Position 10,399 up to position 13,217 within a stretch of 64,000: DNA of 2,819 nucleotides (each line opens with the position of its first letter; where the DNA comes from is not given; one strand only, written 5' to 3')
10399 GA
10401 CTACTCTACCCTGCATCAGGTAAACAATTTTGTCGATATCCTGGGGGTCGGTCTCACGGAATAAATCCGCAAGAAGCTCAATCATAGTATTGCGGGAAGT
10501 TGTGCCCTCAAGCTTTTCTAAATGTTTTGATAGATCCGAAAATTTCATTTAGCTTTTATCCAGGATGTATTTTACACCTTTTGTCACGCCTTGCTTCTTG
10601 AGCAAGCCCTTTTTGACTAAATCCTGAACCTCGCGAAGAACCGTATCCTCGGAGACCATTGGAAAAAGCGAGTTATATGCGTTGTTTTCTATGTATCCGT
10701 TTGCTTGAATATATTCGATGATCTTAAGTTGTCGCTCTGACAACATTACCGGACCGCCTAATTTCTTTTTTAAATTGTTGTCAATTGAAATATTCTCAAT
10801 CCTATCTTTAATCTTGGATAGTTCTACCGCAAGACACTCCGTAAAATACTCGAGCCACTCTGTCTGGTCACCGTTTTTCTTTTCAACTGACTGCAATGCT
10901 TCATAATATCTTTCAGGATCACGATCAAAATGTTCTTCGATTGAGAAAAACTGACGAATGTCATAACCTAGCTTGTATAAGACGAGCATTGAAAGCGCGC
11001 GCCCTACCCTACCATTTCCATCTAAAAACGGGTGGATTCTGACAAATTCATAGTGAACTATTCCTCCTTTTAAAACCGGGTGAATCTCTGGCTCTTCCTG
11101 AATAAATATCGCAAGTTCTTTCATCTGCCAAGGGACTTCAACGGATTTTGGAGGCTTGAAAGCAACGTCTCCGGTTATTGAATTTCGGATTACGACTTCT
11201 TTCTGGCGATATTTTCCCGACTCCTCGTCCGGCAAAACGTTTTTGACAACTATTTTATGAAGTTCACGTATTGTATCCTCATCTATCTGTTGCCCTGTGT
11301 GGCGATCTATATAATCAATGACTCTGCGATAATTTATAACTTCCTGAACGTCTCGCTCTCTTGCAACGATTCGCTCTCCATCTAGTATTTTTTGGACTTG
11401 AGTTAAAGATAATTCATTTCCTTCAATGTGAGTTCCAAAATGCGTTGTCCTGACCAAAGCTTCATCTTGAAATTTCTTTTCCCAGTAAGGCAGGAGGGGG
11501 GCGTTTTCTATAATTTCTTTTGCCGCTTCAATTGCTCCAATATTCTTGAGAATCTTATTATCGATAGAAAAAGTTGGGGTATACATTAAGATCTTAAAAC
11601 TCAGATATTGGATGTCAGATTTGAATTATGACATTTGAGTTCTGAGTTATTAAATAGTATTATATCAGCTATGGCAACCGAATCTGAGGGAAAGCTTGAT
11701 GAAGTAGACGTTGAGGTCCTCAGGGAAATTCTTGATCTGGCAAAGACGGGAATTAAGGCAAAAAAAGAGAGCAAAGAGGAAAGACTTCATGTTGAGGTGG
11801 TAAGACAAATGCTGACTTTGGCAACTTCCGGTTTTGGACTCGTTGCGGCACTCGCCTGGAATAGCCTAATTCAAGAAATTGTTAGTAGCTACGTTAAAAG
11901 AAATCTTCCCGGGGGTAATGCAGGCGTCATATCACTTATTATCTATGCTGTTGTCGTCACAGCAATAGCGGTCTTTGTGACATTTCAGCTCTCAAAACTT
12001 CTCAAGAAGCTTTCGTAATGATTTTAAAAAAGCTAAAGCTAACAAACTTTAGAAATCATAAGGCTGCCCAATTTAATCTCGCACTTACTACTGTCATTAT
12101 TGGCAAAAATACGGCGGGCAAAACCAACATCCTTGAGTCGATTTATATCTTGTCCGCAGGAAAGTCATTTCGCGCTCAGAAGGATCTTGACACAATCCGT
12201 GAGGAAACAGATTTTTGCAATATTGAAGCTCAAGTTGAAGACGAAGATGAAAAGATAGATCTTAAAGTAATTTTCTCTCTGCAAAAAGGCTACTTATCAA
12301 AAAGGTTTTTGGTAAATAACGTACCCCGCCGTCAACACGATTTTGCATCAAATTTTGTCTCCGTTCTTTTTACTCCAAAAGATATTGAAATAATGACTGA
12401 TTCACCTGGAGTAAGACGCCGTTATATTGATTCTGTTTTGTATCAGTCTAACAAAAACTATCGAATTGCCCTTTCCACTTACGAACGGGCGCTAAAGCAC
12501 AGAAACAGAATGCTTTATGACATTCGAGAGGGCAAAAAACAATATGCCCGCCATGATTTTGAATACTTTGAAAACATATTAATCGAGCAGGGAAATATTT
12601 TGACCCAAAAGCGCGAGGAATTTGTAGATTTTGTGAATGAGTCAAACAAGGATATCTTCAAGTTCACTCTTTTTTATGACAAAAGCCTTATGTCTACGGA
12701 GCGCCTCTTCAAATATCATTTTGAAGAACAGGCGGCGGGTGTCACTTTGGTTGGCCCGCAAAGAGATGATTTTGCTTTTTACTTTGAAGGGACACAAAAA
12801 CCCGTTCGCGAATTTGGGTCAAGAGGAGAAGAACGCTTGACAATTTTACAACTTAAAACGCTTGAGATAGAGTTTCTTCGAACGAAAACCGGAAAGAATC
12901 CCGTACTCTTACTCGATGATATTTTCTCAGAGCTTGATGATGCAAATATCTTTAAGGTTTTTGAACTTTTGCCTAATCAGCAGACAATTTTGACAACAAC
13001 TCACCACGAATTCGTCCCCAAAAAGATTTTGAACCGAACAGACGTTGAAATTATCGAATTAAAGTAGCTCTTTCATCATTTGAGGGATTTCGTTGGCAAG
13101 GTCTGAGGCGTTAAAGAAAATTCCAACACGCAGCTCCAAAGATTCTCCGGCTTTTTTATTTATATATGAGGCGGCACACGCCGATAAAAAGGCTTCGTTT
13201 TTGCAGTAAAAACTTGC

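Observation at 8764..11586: Fic (AMPylator) gene translationally abutting an ATP-dependent DNA ligase gene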

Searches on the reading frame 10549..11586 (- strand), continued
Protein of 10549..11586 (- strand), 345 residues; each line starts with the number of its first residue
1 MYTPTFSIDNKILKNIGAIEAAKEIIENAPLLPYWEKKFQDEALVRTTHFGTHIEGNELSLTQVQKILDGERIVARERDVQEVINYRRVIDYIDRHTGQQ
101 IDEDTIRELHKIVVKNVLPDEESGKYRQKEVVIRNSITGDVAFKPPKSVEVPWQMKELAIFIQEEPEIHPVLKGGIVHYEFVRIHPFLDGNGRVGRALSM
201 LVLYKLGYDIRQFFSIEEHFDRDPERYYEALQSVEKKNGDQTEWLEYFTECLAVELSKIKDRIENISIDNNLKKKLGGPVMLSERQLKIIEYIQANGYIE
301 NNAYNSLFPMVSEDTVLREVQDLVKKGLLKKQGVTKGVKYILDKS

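Call 64: fold_search(model_id=the predicted structure, library=pdb)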
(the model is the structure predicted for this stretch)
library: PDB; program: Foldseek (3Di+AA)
matches with E <= 10: 856; with E <= 0.001: 54
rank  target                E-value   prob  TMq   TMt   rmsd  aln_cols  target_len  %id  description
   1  4rgl                  4.5e-14  1.00  0.66  0.70   7.3       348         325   22  Crystal structure of a Fic family protein (Dde_2494) from Desulfovibrio desulfuricans G20 at 2.70 A resolution (released 2014-10-29)
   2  7xux_A                6.0e-13  1.00  0.52  0.50  10.3       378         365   22  Crystal structure of a FIC domain containnig protein (released 2022-12-21)
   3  3eqx_B                4.4e-12  1.00  0.61  0.58  10.8       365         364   18  CRYSTAL STRUCTURE OF A FIC FAMILY PROTEIN (SO_4266) FROM SHEWANELLA ONEIDENSIS AT 1.6 A RESOLUTION (released 2008-10-14)
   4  3zec_B                5.3e-12  1.00  0.60  0.56  10.4       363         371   18  Fic protein from SHEWANELLA ONEIDENSIS (E73G mutant) in complex with AMPPNP (released 2013-06-19)
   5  8cil_A                5.3e-12  1.00  0.58  0.56   8.7       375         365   20  Crystal structure of Coxiella burnetii Fic protein 2 (released 2023-11-15)
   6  3zcn_A                6.1e-12  1.00  0.61  0.58   9.9       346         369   18  Fic protein from SHEWANELLA ONEIDENSIS in complex with ATP (released 2013-06-19)
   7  7xux_B                6.4e-12  1.00  0.56  0.54  10.0       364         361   21  Crystal structure of a FIC domain containnig protein (released 2022-12-21)
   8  3eqx_A                1.2e-11  1.00  0.61  0.58   9.7       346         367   18  CRYSTAL STRUCTURE OF A FIC FAMILY PROTEIN (SO_4266) FROM SHEWANELLA ONEIDENSIS AT 1.6 A RESOLUTION (released 2008-10-14)
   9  8cil_B                1.2e-11  1.00  0.59  0.57   8.2       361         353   20  Crystal structure of Coxiella burnetii Fic protein 2 (released 2023-11-15)
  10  3zec_A                1.3e-11  1.00  0.60  0.56  10.1       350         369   17  Fic protein from SHEWANELLA ONEIDENSIS (E73G mutant) in complex with AMPPNP (released 2013-06-19)
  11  9yz5_A                6.2e-11  1.00  0.60  0.63   2.8       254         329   24  human FicD bound with farnesyl pyrophosphate (released 2026-02-25)
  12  6i7k                  8.6e-11  1.00  0.59  0.61   2.8       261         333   24  Crystal structure of monomeric FICD mutant L258D complexed with MgATP (released 2019-09-25)
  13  6i7l                  1.4e-10  1.00  0.60  0.62   2.7       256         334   24  Crystal structure of monomeric FICD mutant L258D complexed with MgAMP-PNP (released 2019-09-25)
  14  4u04_B                1.5e-10  1.00  0.59  0.63   2.9       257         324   23  Structure of a eukaryotic fic domain containing protein (released 2014-12-10)
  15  7b7z_A                1.9e-10  1.00  0.61  0.62   2.9       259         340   24  DeAMPylation complex of monomeric FICD and AMPylated BiP (state 1) (released 2021-07-07)
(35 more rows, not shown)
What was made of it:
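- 10549..11586 (-): Fic gene: 345-aa class II Fic (AMP-transferase/de-AMPylase type) with an N-terminal inhibitory-helix region, a Fic core and a C-terminal winged helix. Foldseek gives full-length matches to 4RGL, 7XUX, SoFic 3EQX and CbFic2 8CIL (call 64).
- On Fic/Fido superfamily, AMP-transferase-competent Fic: The fold matches FICD, SoFic and CbFic2 (call 64).
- On Fic-wHTH subfamily (SoFic/CbFic2/CccR-like): Full-length Foldseek alignments cover 346-378 columns to 4RGL, 7XUX, 3EQX and 8CIL (call 64).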

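Call 69: search_protein_families(library=padloc, proteins=[window:10549-11586:-], max_evalue=0.01)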
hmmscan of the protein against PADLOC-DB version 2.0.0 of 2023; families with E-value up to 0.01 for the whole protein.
window:10549-11586:- (345 aa): 8 families
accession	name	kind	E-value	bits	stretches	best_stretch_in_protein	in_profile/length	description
PDLC03963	SoFic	-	1.5e-54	183.8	1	39-334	52-343/361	-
PDLC04840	PDC-S04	-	5.6e-24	83.1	1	37-201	5-172/227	-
PDLC04836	PDC-S04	-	1.6e-23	81.2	1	49-241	31-219/244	-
PDLC04837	PDC-S04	-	2.8e-20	70.6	1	53-251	35-223/234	-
PDLC04966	PDC-S24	-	8.7e-20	69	1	87-244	217-378/497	-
PDLC04839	PDC-S04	-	1.1e-13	49.3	1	86-241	46-193/205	-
PDLC04838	PDC-S04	-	6.2e-05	20.9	1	180-211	139-170/209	-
PDLC01434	CasR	-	0.0057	14.5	0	280-344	124-184/191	"CAS-I,CAS-II,CAS-III,CAS-IV,CAS-V,CAS-VI; associated_signaling"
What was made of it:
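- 10549..11586 (-): PADLOC SoFic model 184 bits (call 69).
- Closest known: SoFic / Sofic. Same: The PADLOC SoFic HMM hits at 184 bits (call 69) and there is a fold match (call 64).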

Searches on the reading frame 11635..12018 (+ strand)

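Call 4: search_protein_families(library=pfam, proteins=[window:11635-12018:+], max_evalue=0.01)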
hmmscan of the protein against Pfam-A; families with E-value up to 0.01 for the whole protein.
window:11635-12018:+ (127 aa): 1 family
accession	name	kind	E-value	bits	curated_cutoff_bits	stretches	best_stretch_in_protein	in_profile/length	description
PF18898.5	DUF5654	-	3.7e-18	65.7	23.8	1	54-125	4-70/71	Family of unknown function (DUF5654)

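Call 7: search_protein_families(library=ncbifam, proteins=[window:11635-12018:+], max_evalue=0.01)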
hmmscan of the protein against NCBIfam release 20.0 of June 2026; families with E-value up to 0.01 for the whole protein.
window:11635-12018:+ (127 aa): 0 families

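Call 69: search_protein_families(library=padloc, proteins=[window:11635-12018:+], max_evalue=0.01)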
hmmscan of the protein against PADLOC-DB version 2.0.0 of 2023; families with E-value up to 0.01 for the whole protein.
window:11635-12018:+ (127 aa): 0 families

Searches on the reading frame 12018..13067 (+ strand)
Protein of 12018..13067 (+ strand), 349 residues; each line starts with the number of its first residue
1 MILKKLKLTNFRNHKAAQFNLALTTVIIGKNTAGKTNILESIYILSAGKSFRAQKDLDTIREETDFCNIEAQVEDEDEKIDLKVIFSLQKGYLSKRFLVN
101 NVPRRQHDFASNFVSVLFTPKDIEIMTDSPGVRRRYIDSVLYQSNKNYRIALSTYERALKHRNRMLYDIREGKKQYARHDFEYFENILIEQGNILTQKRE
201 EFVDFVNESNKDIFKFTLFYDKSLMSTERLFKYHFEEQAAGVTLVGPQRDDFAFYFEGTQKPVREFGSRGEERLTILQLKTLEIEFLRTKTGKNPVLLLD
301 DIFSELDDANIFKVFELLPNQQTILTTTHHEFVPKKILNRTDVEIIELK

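Call 4: search_protein_families(library=pfam, proteins=[window:12018-13067:+], max_evalue=0.01)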
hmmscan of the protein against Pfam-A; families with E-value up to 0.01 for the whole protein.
window:12018-13067:+ (349 aa): 5 families
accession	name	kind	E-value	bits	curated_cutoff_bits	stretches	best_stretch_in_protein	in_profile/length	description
PF02463.25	SMC_N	-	3.8e-19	69.4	40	1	3-332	2-201/220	RecF/RecN/SMC N terminal domain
PF13175.12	AAA_15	-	1.5e-15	58.2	32.1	1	1-202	1-151/374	AAA ATPase domain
PF13304.12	AAA_21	-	1.5e-05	25.6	27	1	25-87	2-73/304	AAA domain, putative AbiEii toxin, Type IV TA system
PF13476.12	AAA_23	-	2.8e-05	25.3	27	1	5-198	1-141/201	AAA domain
PF11398.14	DUF2813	-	0.00046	20.1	21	0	1-86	1-80/372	Protein of unknown function (DUF2813)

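Call 7: search_protein_families(library=ncbifam, proteins=[window:12018-13067:+], max_evalue=0.01)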
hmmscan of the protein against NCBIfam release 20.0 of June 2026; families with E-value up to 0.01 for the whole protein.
window:12018-13067:+ (349 aa): 12 families
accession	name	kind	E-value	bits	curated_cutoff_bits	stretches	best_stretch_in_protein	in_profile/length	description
TIGR00611.2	recf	equivalog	8.5e-78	261.9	172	1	3-328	1-339/339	DNA replication/repair protein RecF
NF010680.0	PRK14079.1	equivalog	1.7e-42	145.7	386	1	1-316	1-313/349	recombination protein F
NF041760.1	PtuA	equivalog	2.7e-07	29.9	500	1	2-43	51-93/524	retron Ec78 anti-phage system effector ATPase PtuA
NF003034.1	PRK03918.1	equivalog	2.8e-07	28.9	700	1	1-177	1-182/878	DNA double-strand break repair ATPase Rad50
NF041034.1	Rad50_Sulf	equivalog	5e-06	24.7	1000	1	1-78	1-78/872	DNA double-strand break repair ATPase Rad50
NF002244.0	PRK01156.1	equivalog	9.5e-05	20.7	847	1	1-44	1-45/895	DNA double-strand break repair ATPase Rad50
TIGR02324.1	CP_lyasePhnL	equivalog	0.00032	20.2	256.3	0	291-337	165-215/224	phosphonate C-P lyase system protein PhnL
NF047739.1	antiphage_MADS3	equivalog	0.0014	17.8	420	1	3-46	2-45/427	methylation-associated defense system AAA family ATPase MAD3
NF002572.0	PRK02224.1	equivalog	0.0019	16.6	1087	1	1-78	1-79/888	DNA double-strand break repair ATPase Rad50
NF053563.1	Rkd4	equivalog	0.0037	15.4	860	1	2-81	2-86/747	arcadin-4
NF000169.2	ABCF_Sal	exception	0.007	15.1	725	0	283-348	138-200/542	Sal family ABC-F type ribosomal protection protein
NF041035.1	Rad50_Halo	equivalog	0.0071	14.7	1000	1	1-79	1-80/883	DNA double-strand break repair ATPase Rad50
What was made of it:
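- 11635..13067 (+): Context: divergent DUF5654 gene (11635-12018) and recF (12018-13067). Calls 4, 7.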
